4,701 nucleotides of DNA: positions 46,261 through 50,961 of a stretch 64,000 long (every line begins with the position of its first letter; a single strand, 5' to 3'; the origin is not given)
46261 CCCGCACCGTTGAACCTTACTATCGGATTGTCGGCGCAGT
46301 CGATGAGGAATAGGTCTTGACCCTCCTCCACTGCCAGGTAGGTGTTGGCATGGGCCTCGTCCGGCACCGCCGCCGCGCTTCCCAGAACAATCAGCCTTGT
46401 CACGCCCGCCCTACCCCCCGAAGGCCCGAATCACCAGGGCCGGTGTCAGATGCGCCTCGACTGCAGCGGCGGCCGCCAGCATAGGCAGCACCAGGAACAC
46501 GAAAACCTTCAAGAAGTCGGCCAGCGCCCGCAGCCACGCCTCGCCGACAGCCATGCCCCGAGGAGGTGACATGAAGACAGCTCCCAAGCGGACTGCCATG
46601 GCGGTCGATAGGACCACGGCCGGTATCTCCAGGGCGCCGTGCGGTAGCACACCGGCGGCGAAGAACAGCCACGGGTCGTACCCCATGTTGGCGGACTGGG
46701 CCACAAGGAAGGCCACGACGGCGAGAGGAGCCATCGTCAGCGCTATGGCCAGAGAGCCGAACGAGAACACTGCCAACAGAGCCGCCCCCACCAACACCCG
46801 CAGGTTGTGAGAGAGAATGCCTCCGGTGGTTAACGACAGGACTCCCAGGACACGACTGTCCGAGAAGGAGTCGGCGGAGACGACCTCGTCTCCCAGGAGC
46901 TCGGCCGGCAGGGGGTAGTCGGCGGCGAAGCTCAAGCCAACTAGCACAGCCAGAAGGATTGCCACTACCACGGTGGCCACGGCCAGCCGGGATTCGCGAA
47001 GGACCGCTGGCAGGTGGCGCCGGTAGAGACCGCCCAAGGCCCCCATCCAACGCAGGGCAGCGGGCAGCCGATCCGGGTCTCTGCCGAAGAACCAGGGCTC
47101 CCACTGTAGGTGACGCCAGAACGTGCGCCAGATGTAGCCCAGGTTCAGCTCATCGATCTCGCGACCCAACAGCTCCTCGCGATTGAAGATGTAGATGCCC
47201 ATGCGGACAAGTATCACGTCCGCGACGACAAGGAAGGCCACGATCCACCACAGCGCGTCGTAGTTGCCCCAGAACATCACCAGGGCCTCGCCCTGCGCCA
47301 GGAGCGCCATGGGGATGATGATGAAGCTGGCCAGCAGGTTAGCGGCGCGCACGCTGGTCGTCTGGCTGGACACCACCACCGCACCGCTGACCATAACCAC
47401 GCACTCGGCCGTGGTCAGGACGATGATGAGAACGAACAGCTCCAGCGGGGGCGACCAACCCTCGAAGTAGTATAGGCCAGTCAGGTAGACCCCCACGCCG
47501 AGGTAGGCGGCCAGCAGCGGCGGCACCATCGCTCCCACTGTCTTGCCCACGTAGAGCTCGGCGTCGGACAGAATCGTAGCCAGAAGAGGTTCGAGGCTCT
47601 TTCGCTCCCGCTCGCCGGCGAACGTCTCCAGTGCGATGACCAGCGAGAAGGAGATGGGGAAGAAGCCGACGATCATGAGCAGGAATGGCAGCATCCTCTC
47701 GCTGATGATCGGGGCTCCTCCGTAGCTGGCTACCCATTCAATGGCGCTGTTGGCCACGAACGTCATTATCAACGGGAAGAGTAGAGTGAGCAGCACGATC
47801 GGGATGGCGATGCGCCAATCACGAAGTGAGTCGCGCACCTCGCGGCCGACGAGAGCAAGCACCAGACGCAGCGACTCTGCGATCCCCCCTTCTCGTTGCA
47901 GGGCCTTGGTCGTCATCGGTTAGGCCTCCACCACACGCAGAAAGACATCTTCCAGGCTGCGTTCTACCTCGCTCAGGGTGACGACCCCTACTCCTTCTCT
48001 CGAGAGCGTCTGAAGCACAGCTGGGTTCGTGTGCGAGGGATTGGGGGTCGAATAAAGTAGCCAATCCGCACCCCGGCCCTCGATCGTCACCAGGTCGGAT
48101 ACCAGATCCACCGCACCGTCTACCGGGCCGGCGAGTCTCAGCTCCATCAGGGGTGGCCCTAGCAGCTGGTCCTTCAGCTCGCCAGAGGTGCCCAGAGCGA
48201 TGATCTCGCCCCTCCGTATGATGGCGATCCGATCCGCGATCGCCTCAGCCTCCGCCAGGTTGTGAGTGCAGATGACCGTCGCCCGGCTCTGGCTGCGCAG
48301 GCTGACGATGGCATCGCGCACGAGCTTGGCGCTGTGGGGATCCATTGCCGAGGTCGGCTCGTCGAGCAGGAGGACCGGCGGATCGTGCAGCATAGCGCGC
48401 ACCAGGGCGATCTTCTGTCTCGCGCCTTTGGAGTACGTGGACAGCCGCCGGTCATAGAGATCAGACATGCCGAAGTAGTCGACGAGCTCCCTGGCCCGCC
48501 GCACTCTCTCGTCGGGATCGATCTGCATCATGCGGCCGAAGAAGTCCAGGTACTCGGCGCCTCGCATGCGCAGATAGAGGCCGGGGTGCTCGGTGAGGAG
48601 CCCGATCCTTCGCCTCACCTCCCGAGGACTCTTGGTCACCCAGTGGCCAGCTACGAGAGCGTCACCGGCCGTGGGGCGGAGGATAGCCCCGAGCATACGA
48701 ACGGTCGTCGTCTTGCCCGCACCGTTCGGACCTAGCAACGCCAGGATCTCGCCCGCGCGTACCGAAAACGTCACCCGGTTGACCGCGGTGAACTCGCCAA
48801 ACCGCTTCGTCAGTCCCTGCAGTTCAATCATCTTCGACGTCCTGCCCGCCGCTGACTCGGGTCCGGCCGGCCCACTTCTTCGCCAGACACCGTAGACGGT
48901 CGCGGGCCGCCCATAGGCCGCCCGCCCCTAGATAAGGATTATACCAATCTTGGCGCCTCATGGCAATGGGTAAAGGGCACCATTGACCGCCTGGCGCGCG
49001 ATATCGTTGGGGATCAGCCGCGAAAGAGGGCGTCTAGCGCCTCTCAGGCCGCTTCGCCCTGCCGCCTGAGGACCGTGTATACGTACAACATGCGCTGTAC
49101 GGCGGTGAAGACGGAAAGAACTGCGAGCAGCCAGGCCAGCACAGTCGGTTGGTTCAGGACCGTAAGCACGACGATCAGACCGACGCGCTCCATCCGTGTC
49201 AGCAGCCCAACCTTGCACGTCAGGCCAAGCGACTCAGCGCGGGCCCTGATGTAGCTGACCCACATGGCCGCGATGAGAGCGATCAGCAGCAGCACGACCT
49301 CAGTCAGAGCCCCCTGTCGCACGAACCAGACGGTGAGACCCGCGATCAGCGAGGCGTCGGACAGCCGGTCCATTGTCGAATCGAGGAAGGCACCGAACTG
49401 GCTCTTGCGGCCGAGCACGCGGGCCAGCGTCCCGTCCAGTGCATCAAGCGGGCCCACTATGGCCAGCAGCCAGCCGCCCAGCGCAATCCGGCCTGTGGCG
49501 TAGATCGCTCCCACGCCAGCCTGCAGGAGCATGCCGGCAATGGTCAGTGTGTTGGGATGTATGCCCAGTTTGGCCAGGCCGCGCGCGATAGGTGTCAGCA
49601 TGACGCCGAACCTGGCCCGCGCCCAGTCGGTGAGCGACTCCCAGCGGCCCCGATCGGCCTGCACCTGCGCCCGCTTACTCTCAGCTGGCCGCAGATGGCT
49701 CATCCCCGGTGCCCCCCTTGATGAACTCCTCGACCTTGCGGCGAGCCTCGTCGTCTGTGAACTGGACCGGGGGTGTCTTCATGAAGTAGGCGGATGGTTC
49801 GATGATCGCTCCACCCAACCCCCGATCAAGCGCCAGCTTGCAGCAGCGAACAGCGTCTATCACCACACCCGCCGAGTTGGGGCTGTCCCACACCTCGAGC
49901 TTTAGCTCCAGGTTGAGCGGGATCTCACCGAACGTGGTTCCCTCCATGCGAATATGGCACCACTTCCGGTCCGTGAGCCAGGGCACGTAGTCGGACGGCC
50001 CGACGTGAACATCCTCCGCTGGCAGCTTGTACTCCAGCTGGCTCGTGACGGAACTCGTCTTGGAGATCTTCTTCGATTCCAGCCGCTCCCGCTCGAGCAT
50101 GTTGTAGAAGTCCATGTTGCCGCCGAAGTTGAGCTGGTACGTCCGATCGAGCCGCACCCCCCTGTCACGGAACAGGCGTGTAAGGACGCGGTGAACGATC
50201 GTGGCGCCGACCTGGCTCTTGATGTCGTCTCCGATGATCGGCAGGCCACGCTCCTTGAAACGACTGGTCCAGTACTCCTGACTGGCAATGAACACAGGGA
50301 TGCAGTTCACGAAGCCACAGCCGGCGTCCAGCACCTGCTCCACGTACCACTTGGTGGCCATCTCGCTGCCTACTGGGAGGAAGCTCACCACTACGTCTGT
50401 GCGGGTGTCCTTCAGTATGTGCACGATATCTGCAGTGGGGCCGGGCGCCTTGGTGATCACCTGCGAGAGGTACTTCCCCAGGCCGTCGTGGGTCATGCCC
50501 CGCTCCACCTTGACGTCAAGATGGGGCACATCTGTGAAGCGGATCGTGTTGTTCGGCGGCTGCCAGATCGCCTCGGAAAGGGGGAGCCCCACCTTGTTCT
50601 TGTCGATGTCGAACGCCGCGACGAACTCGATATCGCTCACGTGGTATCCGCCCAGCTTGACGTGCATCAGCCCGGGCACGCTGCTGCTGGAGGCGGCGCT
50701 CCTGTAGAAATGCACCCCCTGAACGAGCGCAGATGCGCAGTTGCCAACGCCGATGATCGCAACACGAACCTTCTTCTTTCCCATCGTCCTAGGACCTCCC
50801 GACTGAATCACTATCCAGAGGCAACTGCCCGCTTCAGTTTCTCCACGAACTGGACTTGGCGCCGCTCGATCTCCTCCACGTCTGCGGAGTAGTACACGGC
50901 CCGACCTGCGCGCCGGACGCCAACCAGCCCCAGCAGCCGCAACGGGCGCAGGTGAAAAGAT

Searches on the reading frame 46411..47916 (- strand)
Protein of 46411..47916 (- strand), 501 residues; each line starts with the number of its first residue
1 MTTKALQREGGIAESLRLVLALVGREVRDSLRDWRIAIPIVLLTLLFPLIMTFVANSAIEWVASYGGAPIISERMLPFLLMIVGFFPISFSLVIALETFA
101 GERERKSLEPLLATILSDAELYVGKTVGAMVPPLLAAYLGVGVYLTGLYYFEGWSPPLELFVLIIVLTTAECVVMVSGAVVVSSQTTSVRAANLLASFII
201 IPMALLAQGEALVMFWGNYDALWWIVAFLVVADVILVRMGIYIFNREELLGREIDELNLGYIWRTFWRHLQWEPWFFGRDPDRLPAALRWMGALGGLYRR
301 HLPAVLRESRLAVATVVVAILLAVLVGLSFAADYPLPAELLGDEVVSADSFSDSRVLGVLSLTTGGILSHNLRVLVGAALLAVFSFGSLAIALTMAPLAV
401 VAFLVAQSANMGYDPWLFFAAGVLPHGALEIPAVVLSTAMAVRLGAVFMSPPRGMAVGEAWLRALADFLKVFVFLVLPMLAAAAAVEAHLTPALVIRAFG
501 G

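Call 41: search_protein_families(library=pfam, proteins=[window:46411-47916:-], max_evalue=0.001)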
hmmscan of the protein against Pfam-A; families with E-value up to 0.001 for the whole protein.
window:46411-47916:- (501 aa): 3 families
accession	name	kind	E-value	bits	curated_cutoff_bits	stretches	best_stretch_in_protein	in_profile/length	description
PF01944.22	SpoIIM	-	5.2e-16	59.4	26.9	1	317-492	2-163/163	Stage II sporulation protein M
PF12679.13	ABC2_membrane_2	-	2.6e-07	30.6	27.2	1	21-200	2-192/283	ABC-2 family transporter protein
PF01061.29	ABC2_membrane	-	4e-06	27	26.9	1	19-206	3-176/211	ABC-2 type transporter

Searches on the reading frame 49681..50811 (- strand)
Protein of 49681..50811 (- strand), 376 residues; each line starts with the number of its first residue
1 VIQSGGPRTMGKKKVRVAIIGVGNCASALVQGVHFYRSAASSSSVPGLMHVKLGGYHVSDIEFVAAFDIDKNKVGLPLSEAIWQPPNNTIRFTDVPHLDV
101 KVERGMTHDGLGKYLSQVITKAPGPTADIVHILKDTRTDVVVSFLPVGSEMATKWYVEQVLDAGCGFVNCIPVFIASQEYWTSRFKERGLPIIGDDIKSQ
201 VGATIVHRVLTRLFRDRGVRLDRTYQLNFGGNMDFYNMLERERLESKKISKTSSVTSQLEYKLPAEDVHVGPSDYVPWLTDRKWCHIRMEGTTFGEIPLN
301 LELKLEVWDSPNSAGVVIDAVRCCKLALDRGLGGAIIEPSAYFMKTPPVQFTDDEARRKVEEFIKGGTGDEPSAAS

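Call 41: search_protein_families(library=pfam, proteins=[window:49681-50811:-], max_evalue=0.001)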
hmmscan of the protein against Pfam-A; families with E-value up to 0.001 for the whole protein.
window:49681-50811:- (376 aa): 1 family
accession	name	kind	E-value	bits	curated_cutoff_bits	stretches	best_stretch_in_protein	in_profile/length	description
PF01658.22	Inos-1-P_synth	-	7e-37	126.3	27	1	202-310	1-107/107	Myo-inositol-1-phosphate synthase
